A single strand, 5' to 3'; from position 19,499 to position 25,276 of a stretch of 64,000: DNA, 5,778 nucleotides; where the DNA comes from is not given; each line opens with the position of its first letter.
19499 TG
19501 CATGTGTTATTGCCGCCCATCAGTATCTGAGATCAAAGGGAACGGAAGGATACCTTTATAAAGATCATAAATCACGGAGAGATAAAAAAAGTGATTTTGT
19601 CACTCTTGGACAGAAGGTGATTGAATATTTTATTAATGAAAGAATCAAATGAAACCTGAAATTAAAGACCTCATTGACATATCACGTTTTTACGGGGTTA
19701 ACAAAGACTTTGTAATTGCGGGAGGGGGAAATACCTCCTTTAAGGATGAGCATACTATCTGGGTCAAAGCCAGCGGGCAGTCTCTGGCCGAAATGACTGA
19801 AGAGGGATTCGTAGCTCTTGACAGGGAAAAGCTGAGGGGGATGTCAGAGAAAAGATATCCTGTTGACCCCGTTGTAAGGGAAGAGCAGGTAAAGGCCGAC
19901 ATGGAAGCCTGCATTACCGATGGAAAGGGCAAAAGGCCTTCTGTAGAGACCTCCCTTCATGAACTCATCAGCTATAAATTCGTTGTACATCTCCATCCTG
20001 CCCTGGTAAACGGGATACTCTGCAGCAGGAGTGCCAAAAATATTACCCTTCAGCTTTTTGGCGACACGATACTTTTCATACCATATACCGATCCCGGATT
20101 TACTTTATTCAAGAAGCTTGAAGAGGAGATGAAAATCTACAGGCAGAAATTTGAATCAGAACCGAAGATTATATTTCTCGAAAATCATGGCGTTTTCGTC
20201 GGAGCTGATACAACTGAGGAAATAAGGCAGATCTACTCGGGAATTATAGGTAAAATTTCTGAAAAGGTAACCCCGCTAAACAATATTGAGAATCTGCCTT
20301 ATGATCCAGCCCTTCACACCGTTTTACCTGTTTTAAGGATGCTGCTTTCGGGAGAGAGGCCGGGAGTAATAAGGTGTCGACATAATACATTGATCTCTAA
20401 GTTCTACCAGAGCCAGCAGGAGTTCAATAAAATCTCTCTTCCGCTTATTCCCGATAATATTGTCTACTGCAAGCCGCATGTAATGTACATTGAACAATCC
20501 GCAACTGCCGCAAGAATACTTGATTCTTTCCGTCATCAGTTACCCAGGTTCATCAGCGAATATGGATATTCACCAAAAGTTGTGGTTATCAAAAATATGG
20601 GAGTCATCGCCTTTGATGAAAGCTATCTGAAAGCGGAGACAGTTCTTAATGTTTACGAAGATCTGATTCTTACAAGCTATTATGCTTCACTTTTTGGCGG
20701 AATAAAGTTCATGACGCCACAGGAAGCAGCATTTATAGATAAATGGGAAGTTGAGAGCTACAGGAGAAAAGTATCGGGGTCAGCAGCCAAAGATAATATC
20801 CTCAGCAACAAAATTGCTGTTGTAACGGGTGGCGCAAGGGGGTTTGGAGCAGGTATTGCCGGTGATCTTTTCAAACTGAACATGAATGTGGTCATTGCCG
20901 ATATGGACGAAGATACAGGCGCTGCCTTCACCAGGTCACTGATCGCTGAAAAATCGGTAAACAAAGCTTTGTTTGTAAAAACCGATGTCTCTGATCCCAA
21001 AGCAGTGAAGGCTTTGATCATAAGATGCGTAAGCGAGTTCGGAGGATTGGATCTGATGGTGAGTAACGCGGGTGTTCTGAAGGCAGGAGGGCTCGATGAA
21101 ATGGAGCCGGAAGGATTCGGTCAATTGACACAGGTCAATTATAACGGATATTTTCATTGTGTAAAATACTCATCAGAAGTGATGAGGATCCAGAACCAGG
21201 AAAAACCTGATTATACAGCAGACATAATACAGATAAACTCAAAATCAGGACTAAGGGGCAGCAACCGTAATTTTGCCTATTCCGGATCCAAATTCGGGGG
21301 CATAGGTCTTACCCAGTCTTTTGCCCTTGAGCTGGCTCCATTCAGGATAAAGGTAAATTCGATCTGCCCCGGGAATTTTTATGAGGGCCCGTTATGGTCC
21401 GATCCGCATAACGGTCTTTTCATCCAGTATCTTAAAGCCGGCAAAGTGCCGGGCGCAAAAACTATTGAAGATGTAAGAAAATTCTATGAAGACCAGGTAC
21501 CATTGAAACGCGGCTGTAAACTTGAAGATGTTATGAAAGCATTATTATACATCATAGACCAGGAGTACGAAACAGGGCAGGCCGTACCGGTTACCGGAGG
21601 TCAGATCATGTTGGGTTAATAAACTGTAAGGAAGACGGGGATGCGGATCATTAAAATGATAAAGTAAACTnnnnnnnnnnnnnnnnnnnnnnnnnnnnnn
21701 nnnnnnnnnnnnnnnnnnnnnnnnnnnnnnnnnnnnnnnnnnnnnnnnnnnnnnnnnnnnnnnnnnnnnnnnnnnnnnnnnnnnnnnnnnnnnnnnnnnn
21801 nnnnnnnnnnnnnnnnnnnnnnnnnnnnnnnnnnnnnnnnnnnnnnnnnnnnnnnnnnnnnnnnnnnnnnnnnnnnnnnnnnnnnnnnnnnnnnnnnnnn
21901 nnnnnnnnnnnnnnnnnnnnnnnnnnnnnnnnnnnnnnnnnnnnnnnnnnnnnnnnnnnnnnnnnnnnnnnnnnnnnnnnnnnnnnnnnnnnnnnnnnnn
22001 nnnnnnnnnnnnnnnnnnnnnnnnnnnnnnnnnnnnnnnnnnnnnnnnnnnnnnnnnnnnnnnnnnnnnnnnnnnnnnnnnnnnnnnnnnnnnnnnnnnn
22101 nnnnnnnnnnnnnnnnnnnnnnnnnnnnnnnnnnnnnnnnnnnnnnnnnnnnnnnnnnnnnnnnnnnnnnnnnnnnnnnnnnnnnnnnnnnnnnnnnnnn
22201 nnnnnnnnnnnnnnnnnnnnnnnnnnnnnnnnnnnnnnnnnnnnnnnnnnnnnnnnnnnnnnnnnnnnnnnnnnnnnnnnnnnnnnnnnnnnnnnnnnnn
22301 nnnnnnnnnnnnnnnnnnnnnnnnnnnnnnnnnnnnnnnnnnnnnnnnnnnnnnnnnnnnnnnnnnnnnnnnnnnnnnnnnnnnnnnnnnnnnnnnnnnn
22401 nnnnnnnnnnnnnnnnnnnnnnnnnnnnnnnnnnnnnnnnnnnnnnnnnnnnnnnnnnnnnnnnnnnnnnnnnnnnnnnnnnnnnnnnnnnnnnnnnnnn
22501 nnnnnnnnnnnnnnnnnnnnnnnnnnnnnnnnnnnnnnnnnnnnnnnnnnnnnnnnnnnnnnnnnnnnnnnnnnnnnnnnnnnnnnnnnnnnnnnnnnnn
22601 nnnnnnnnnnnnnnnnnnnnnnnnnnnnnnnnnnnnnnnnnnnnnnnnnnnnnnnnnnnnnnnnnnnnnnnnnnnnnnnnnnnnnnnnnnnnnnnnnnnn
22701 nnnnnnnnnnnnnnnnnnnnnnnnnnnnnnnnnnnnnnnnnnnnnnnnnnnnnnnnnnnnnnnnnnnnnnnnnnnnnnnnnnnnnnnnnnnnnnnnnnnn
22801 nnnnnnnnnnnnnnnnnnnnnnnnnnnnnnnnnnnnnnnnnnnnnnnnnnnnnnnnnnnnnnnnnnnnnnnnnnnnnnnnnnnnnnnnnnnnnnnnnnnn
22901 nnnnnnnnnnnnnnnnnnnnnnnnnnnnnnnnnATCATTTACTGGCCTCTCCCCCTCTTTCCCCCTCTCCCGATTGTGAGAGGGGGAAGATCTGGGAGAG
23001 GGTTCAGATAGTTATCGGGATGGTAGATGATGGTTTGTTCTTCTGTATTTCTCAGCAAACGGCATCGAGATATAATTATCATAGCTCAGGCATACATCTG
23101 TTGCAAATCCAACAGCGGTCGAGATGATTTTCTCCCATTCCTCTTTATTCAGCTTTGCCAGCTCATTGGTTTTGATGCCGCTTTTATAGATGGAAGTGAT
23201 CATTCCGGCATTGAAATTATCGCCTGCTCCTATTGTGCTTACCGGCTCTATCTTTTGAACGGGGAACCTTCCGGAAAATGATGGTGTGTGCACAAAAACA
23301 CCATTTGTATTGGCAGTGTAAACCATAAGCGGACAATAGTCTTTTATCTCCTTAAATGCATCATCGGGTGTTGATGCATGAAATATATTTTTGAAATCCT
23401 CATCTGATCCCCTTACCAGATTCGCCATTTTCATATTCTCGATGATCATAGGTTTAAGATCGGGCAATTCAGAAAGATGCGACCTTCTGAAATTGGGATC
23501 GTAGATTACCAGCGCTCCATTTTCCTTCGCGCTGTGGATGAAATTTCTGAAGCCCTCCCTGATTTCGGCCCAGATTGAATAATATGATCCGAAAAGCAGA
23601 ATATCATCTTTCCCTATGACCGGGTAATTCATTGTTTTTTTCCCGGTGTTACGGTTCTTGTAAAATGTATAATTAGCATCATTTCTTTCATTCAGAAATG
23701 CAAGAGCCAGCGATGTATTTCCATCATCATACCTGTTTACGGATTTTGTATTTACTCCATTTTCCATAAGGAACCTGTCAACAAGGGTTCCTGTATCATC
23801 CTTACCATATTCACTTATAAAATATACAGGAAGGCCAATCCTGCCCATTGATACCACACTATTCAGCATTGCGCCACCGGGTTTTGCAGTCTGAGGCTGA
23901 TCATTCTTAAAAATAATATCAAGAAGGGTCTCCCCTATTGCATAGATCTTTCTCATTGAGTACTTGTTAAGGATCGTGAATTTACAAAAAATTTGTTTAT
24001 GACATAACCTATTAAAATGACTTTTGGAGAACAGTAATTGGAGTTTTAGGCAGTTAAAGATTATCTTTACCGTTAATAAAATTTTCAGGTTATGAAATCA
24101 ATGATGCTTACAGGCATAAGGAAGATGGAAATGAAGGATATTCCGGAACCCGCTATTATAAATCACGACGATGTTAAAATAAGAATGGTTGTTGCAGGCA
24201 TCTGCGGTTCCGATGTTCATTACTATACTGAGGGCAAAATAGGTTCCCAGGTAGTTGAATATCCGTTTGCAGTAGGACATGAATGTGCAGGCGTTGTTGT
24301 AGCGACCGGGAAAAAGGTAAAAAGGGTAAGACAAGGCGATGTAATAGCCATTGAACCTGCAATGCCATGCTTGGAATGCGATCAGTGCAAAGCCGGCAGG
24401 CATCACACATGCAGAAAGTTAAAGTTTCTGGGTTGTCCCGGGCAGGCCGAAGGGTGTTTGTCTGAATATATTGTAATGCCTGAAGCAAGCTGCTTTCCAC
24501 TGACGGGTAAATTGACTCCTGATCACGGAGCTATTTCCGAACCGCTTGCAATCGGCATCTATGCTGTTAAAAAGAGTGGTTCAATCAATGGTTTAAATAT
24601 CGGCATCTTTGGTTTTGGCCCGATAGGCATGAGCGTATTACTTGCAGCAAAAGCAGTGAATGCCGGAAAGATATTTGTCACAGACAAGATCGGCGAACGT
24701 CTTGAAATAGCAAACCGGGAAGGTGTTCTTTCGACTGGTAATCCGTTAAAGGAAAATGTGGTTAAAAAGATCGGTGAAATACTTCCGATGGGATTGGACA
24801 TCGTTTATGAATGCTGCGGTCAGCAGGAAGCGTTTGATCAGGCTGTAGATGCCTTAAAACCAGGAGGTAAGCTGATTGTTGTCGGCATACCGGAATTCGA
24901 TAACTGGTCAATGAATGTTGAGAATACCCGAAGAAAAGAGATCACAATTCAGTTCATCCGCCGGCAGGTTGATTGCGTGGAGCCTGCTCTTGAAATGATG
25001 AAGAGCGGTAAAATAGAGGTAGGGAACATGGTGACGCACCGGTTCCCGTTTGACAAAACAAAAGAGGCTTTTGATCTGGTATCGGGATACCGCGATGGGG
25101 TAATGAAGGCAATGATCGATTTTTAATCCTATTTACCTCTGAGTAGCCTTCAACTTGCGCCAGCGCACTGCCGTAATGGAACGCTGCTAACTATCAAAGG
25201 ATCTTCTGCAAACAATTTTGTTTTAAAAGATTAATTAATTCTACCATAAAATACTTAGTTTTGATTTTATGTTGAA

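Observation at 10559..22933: A lipoyl-E2 and a fused E1 alpha-beta dehydrogenase lead a nine-gene sugar-phosphate operon under a divergent GntR regulator, with no E3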

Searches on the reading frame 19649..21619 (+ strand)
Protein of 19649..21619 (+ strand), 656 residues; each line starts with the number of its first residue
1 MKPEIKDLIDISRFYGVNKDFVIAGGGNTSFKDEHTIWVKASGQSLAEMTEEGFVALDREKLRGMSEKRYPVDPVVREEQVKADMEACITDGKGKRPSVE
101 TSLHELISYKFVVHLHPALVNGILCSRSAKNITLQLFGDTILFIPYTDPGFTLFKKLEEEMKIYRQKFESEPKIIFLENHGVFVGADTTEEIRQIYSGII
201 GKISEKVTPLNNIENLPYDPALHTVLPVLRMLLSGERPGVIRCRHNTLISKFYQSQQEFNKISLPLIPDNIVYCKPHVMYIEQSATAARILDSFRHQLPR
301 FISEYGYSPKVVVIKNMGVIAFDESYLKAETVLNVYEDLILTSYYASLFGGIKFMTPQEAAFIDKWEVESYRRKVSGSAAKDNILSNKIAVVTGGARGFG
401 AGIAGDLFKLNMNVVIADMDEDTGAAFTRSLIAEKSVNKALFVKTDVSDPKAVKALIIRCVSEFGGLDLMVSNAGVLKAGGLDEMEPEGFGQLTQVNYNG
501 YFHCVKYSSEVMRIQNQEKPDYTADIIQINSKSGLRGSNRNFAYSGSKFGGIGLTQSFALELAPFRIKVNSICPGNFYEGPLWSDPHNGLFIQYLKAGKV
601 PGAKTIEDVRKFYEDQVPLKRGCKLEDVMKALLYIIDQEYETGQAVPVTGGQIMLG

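Call 3: search_protein_families(library=pfam, proteins=[window:19649-21619:+])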
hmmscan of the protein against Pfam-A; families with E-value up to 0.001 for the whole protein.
window:19649-21619:+ (656 aa): 4 families
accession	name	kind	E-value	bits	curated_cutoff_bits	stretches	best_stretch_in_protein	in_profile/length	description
PF00106.31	adh_short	-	3.3e-41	141.4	26.6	1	388-577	1-182/195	short chain dehydrogenase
PF13561.12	adh_short_C2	-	4.4e-34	118.5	27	1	396-575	3-174/236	Enoyl-(Acyl carrier protein) reductase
PF00596.27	Aldolase_II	-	4.3e-18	66.3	22.2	1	7-191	2-167/183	Class II Aldolase and Adducin N-terminal domain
PF08659.16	KR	-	0.00013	22.4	22.6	1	391-503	4-118/180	KR domain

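Call 4: search_protein_families(library=ncbifam, proteins=[window:19649-21619:+])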
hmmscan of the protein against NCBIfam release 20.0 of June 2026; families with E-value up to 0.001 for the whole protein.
window:19649-21619:+ (656 aa): 203 families (the best 25 are shown)
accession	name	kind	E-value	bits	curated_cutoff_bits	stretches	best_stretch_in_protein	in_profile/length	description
TIGR02632.1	RhaD_aldol-ADH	equivalog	1.2e-73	248.7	567.75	2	306-652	336-670/676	bifunctional rhamnulose-1-phosphate aldolase/short-chain dehydrogenase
NF006190.0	PRK08324.1-4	equivalog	2.2e-68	231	1014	1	4-651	17-682/689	bifunctional aldolase/short-chain dehydrogenase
NF009050.0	PRK12384.1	equivalog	4e-67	226.6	307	1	387-654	2-258/259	sorbitol-6-phosphate dehydrogenase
NF006189.0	PRK08324.1-3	equivalog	7.1e-64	216.4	634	1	9-652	29-695/701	bifunctional rhamnulose-1-phosphate aldolase/short-chain dehydrogenase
NF006195.0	PRK08324.2-3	equivalog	4e-63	213.7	931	1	11-653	31-673/678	bifunctional aldolase/short-chain dehydrogenase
NF006196.0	PRK08324.2-4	equivalog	4.9e-61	206.9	831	1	4-585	16-595/657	bifunctional aldolase/short-chain dehydrogenase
NF006194.0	PRK08324.2-2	equivalog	1.5e-55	189.1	686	2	308-652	364-697/703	bifunctional aldolase/short-chain dehydrogenase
NF006191.0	PRK08324.1-5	equivalog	3.6e-49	167.8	1240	2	310-651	370-699/706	bifunctional aldolase/short-chain dehydrogenase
NF006188.0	PRK08324.1-1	equivalog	3.3e-48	164.5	1152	1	3-651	5-672/679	bifunctional aldolase/short-chain dehydrogenase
NF006192.0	PRK08324.1-6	equivalog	8.9e-46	156.6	639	2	308-575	361-614/685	bifunctional aldolase/short-chain dehydrogenase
NF004198.0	PRK05653.1-3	equivalog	5.6e-43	147.2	296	1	384-576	4-188/248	3-oxoacyl-ACP reductase FabG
NF005559.1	PRK07231.1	subfamily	5.9e-42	143.9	215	1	385-653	2-248/249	glucose 1-dehydrogenase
TIGR02415.1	23BDH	subfamily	1.1e-36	126.6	304.35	1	388-652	1-251/254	acetoin reductase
NF053702.1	TrHdxCHCADhChcB1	equivalog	1.3e-36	126.2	400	1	386-577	3-188/250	trans-4-hydroxycyclohexanecarboxylate dehydrogenase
NF009093.0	PRK12429.1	subfamily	5e-36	124.3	258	1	385-653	3-257/259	3-hydroxybutyrate dehydrogenase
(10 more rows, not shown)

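Call 16: search_solved_structures(query=window:19649-21619:+, max_evalue=0.00001)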
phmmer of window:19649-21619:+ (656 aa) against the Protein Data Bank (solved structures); distinct sequences matched with E-value up to 0.00001: 490 (the best 60 are shown).
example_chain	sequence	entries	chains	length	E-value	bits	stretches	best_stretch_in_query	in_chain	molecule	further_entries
5o3z_A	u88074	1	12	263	2e-44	155.6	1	387-654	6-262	Sorbitol-6-phosphate dehydrogenase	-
4ni5_A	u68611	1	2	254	2.9e-27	98.9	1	386-583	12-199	Oxidoreductase, short-chain dehydrogenase/reductase family protein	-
1geg_A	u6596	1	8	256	5.5e-26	94.7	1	387-653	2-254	ACETOIN REDUCTASE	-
4nbu_A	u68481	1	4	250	3.3e-25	92.1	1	385-651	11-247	3-oxoacyl-(Acyl-carrier-protein) reductase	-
5itv_A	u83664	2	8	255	4.4e-25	91.7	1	385-652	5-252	Dihydroanticapsin 7-dehydrogenase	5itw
7djs_A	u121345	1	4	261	4.9e-24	88.2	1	383-651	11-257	SDR family oxidoreductase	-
4jro_A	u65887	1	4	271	6.1e-24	87.9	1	384-577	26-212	FabG protein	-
4weo_A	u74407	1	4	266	1.9e-23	86.3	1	385-651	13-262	Putative acetoin(Diacetyl) reductase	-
6ci8_A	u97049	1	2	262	2.1e-23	86.2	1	385-580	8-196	3-oxoacyl-[acyl-carrier-protein] reductase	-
6ci9_A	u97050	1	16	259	2.1e-23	86.2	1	385-578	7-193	3-oxoacyl-[acyl-carrier-protein] reductase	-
3wye_A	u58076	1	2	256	2.2e-23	86.1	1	387-653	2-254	Diacetyl reductase [(S)-acetoin forming],L-2,3-butanediol dehydrogenase,Diacetyl reductase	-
6t6n_A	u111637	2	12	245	5.7e-23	84.7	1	385-604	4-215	3-oxoacyl-[acyl-carrier protein] reductase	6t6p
1nff_A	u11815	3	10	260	6.4e-23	84.5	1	385-576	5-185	Putative oxidoreductase Rv2002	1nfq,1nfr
7tzp_A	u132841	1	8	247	6.9e-23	84.4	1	385-600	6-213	3-oxoacyl-ACP reductase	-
3ndr_A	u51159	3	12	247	9.7e-23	83.9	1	385-612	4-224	3-oxoacyl-(Acyl-carrier protein) reductase | Pyridoxal 4-dehydrogenase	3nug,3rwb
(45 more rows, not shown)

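Call 83: search_dna_similar(query=window:19649-21619:+, collection=plasmids, mode=protein, max_rows=25, max_evalue=1e-40)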
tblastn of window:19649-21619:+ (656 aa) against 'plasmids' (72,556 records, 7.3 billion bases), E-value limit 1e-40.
Records with a match: 5; places in all: 5; records where one place covers at least 80% of the query: 5.
Best place of each record, by identity: <60% 5.
By first word of the organism name: Deinococcus 4; Alkalihalophilus 1.
By predicted mobility (MOB-suite, as given by PLSDB): non-mobilizable 5.
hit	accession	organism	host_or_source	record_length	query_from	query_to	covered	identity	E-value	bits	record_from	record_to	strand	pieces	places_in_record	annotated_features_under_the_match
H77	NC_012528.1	Deinococcus deserti VCD115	-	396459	12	651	98%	25.7%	1e-46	185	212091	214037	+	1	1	bifunctional rhamnulose-1-phosphate aldolase/short-chain dehydrogenase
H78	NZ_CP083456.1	Deinococcus taeanensis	whole organism,coastal dune soil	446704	12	651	98%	25.2%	5e-47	186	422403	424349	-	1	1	bifunctional aldolase/short-chain dehydrogenase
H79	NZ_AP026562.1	Deinococcus aetherius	-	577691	12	651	98%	24.8%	9e-47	186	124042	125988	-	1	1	bifunctional aldolase/short-chain dehydrogenase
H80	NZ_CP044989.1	Deinococcus sp. AJ005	single cell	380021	12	651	98%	24.4%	3e-41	169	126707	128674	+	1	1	bifunctional aldolase/short-chain dehydrogenase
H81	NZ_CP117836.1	Alkalihalophilus pseudofirmus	cell culture,soil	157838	7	651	98%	24.0%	5e-41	168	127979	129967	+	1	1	bifunctional aldolase/short-chain dehydrogenase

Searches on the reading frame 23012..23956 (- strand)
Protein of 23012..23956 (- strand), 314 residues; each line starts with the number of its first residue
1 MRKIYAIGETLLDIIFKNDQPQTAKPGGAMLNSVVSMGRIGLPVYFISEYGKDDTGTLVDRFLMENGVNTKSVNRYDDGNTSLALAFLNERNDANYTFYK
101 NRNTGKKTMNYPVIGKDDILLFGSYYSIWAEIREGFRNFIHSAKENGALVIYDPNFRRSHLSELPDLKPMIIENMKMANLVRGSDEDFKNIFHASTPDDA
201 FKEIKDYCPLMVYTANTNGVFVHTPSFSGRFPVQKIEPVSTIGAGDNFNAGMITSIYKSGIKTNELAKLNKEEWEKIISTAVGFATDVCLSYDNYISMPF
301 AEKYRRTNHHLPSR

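Call 13: search_protein_families(library=pfam, proteins=[window:23012-23956:-])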
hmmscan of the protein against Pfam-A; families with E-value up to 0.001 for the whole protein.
window:23012-23956:- (314 aa): 1 family
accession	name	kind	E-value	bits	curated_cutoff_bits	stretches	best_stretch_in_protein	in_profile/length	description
PF00294.29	PfkB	-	6.3e-27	95.1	25.8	1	1-282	1-283/302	pfkB family carbohydrate kinase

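Call 29: search_protein_families(library=ncbifam, proteins=[window:23012-23956:-], max_evalue=1e-10)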
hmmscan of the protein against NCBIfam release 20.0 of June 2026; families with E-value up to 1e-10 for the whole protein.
window:23012-23956:- (314 aa): 5 families
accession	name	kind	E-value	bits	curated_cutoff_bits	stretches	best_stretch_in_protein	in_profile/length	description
NF006957.1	PRK09434.1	equivalog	4.7e-32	111.7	450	1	1-280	1-278/302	fructokinase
TIGR04382.1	myo_inos_iolC_N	equivalog_domain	3.7e-20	72.4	300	1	27-258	34-271/309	5-dehydro-2-deoxygluconokinase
TIGR02152.1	D_ribokin_bact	equivalog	3.5e-17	62.7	299.65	1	24-259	32-263/298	ribokinase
NF008353.0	PRK11142.1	equivalog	2.7e-14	53.4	341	1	25-258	37-265/307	ribokinase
NF053626.1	RibKinHalex1628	equivalog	2.2e-11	43.8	330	0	23-261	34-255/293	ATP-dependent ribose-1-phosphate kinase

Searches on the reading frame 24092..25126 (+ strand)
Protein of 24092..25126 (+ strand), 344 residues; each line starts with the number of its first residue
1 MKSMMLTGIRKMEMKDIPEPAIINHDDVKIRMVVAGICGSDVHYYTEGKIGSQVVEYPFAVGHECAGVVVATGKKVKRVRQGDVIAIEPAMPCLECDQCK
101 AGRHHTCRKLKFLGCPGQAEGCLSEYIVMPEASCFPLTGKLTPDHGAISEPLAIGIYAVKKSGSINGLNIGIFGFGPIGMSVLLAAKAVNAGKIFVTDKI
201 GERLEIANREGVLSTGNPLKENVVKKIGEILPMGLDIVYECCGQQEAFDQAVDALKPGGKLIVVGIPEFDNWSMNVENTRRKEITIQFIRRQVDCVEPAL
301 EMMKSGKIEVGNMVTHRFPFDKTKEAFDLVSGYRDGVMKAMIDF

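Call 13: search_protein_families(library=pfam, proteins=[window:24092-25126:+])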
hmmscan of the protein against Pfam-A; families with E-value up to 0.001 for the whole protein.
window:24092-25126:+ (344 aa): 4 families
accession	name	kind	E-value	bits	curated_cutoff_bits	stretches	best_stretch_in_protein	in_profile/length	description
PF08240.17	ADH_N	-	7e-28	97.4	23.5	1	25-137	2-102/104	Alcohol dehydrogenase GroES-like domain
PF00107.32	ADH_zinc_N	-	1.5e-20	73.9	31.8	1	177-303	1-127/129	Zinc-binding dehydrogenase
PF13602.12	ADH_zinc_N_2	-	4.8e-08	34.5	27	1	232-331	21-124/134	Zinc-binding dehydrogenase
PF16912.11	Glu_dehyd_C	-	7.9e-08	32.5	34.9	1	163-329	27-200/211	Glucose dehydrogenase C-terminus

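Call 29: search_protein_families(library=ncbifam, proteins=[window:24092-25126:+], max_evalue=1e-10)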
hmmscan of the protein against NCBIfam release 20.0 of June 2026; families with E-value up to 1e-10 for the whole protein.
window:24092-25126:+ (344 aa): 18 families
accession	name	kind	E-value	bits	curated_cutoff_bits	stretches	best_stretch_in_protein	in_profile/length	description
NF003808.0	PRK05396.1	equivalog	3.3e-60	203.8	380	1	12-331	13-329/341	L-threonine 3-dehydrogenase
TIGR00692.1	tdh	equivalog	2.1e-56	191.4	458.35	1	12-332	11-330/340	L-threonine 3-dehydrogenase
NF007375.0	PRK09880.1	equivalog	3.7e-52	177.2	469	1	23-331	25-331/344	L-idonate 5-dehydrogenase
NF041097.1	keto_inos_dh_IolM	equivalog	1.1e-51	175.8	450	1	11-332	39-379/389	scyllo-inosose 3-dehydrogenase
NF007489.0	PRK10083.1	equivalog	7.6e-46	156.6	376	1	1-344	1-337/339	Zn-dependent oxidoreductase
NF007642.0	PRK10309.1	equivalog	3.8e-38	131.6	550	1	1-270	1-265/347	galactitol-1-phosphate 5-dehydrogenase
TIGR03451.1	mycoS_dep_FDH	equivalog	8.9e-28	97.1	512.9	2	17-107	21-104/358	S-(hydroxymethyl)mycothiol dehydrogenase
TIGR03989.1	Rxyl_3153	subfamily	2.8e-27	96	440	1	24-108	25-106/370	NDMA-dependent alcohol dehydrogenase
NF010344.0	PRK13771.1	subfamily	3.3e-27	95.3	349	1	1-332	1-322/334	putative alcohol dehydrogenase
NF006940.0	PRK09422.1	equivalog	4.2e-26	91.7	344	1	1-275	1-269/338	alcohol dehydrogenase AdhP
TIGR03366.1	HpnZ_proposed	hypoth_equivalog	7.6e-25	87.8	328.1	1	27-288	7-277/315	putative phosphonate catabolism associated alcohol dehydrogenase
TIGR02818.1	adh_III_F_hyde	equivalog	4.2e-23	82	543.95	1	122-330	139-356/368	S-(hydroxymethyl)glutathione dehydrogenase/class III alcohol dehydrogenase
NF041172.1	AcrlCoa_red_Thmprot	equivalog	3.7e-22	78.7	500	1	1-332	1-323/334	acryloyl-CoA reductase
TIGR03201.1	dearomat_had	equivalog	2.3e-19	69.7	338.65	1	6-330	4-336/349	6-hydroxycyclohex-1-ene-1-carbonyl-CoA dehydrogenase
NF047908.1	AldhRedAhr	equivalog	9.2e-17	60.9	470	1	19-267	22-262/335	NADPH-dependent aldehyde reductase Ahr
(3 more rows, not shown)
